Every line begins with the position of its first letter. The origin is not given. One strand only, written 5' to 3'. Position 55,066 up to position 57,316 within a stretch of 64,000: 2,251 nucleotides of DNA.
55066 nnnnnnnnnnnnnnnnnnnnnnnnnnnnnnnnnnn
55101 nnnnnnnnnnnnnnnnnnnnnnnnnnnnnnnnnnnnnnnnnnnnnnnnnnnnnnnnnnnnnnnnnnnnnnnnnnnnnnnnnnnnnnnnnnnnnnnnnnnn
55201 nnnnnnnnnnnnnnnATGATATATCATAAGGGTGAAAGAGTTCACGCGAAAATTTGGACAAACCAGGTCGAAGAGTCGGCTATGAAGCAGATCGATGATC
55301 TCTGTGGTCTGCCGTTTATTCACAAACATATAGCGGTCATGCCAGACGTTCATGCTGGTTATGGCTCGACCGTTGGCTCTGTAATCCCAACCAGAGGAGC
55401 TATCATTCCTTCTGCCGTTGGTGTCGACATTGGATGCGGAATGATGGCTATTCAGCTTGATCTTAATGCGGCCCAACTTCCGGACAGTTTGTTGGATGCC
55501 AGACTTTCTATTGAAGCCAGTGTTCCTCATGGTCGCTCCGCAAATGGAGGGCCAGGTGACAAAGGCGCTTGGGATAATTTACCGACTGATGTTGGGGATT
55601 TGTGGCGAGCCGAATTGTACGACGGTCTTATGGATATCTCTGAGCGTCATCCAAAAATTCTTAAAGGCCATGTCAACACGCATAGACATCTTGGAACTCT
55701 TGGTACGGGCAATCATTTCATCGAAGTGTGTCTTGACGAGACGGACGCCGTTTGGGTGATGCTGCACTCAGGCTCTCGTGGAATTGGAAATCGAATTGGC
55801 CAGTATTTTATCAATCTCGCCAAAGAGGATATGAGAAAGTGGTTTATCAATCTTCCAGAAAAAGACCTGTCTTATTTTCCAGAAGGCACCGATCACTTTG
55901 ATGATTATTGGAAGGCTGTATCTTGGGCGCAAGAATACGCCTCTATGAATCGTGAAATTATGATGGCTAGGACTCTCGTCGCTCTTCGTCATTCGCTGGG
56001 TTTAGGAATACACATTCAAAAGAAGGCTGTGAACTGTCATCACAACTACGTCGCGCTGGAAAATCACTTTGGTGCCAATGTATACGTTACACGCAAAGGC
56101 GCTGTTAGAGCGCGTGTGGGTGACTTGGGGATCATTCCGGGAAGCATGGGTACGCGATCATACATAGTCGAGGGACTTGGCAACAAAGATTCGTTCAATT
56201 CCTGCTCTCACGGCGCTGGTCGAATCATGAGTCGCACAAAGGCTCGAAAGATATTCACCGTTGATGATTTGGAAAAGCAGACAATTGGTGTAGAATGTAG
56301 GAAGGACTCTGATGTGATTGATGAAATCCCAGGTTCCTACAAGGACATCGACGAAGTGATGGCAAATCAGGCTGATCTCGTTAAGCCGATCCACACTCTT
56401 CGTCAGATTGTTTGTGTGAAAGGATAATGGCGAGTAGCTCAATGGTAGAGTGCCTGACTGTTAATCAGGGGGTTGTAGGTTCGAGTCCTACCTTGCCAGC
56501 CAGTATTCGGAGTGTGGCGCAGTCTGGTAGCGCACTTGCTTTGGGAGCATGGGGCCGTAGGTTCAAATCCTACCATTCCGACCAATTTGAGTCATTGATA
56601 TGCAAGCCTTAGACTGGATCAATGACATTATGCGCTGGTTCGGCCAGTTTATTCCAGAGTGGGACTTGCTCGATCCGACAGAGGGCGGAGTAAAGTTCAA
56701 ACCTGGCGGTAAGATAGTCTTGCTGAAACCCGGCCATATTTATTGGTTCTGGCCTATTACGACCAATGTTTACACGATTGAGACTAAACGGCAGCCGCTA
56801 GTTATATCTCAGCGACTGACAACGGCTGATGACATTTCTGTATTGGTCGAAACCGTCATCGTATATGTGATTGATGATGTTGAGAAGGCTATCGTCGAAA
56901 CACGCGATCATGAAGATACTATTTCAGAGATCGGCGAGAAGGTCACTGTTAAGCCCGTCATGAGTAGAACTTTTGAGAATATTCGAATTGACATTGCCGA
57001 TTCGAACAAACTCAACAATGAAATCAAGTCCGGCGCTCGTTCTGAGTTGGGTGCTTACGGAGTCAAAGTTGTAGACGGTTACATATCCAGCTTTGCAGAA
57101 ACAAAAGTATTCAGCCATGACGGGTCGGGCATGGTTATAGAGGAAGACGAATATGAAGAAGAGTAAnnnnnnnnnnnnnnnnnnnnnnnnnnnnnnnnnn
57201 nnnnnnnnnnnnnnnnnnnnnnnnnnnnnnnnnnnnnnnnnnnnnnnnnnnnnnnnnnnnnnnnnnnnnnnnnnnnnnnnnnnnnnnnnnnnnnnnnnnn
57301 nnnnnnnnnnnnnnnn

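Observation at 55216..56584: RtcB RNA ligase gene abutted with no spacer by tRNA-Asn(GTT) and tRNA-Pro(TGG)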

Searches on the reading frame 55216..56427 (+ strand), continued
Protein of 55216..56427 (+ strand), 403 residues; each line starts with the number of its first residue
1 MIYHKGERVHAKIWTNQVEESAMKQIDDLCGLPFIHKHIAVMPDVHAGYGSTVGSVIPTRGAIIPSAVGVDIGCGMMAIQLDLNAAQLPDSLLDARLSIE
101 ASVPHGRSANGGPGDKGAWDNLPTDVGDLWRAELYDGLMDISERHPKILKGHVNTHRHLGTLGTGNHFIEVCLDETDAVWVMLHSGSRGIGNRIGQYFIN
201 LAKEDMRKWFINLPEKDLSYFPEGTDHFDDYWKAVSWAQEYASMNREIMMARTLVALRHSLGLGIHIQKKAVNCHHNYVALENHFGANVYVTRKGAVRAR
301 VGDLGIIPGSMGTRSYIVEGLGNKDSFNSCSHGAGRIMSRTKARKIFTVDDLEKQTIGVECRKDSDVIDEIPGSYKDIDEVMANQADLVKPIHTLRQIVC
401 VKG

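Call 59: find_related_loci(query=L084:2462-3694:+, collection=viral_contigs, flank=6000)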
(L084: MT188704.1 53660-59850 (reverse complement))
Query L084:2462-3694:+ (410 aa) in viral_contigs; peptide patterns used: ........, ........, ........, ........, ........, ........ (x = any residue, [..] = any of these).
74 stretches matched a pattern; 70 encode a relative of the query (tblastn E <= 1e-3); 70 distinct loci.
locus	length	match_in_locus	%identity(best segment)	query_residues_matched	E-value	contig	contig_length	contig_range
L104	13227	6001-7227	87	1-410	0e+0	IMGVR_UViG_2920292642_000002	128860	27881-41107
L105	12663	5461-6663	69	9-410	0e+0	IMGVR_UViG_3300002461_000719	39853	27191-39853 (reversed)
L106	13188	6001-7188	70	14-409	0e+0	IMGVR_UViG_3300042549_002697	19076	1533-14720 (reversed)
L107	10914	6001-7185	70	16-410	0e+0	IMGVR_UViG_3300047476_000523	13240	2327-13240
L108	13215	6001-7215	69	4-410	0e+0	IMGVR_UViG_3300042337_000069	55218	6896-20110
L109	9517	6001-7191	71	16-410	0e+0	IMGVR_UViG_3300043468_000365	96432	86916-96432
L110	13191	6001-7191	71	16-410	0e+0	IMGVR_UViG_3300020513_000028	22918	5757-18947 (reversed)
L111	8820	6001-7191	71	16-410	0e+0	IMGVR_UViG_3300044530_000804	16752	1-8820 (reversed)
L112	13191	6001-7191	71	16-410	0e+0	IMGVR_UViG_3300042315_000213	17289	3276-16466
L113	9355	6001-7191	71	16-410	0e+0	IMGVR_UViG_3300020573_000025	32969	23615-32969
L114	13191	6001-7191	71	16-410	0e+0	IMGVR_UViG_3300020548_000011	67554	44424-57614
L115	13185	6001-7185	70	16-410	0e+0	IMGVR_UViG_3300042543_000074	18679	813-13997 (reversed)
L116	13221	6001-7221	68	1-410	0e+0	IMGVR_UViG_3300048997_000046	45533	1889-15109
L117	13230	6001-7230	66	1-410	0e+0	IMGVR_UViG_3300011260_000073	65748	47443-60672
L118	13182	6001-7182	68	16-410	0e+0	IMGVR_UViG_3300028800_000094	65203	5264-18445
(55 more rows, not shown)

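Call 66: search_protein_families(library=ncbifam, proteins=[window:55216-56427:+], max_evalue=0.001)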
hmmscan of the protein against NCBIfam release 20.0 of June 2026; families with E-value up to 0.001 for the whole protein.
window:55216-56427:+ (403 aa): 4 families
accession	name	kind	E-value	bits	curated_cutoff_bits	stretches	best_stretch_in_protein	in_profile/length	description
NF052663.1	RtcB_rel_intein2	exception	3.9e-133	445.5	1050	2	74-403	311-626/626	intein-containing RctB family protein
NF007153.0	PRK09588.1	equivalog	9.3e-50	169.7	407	2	152-402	122-372/379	RNA ligase RtcB family protein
NF038162.1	RtcB_rel_intein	exception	7.3e-42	143.4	1150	2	156-403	673-961/961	intein-containing RtcB family protein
TIGR03073.1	release_rtcB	hypoth_equivalog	4.7e-37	127.8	271.8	2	149-396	108-355/356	RNA ligase RtcB family protein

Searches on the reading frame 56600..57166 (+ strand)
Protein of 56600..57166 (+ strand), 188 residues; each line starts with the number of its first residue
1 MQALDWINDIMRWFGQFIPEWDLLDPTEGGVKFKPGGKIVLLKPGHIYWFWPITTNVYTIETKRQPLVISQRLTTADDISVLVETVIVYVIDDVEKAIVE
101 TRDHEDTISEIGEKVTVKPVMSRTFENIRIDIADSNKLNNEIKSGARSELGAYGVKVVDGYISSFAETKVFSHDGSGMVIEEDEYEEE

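Call 5: search_protein_families(library=pfam, proteins=[window:56600-57166:+], max_evalue=0.01)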
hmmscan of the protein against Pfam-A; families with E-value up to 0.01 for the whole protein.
window:56600-57166:+ (188 aa): 1 family
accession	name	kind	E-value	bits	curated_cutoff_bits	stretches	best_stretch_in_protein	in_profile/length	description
PF01145.31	Band_7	-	4.9e-13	50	23.6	1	25-159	4-139/176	SPFH domain / Band 7 family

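Call 9: search_protein_families(library=phrogs, proteins=[window:56600-57166:+], max_evalue=0.001)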
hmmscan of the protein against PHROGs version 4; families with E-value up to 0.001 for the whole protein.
window:56600-57166:+ (188 aa): 0 families

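Call 66: search_protein_families(library=ncbifam, proteins=[window:56600-57166:+], max_evalue=0.001)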
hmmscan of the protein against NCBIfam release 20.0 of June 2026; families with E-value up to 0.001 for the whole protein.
window:56600-57166:+ (188 aa): 0 families
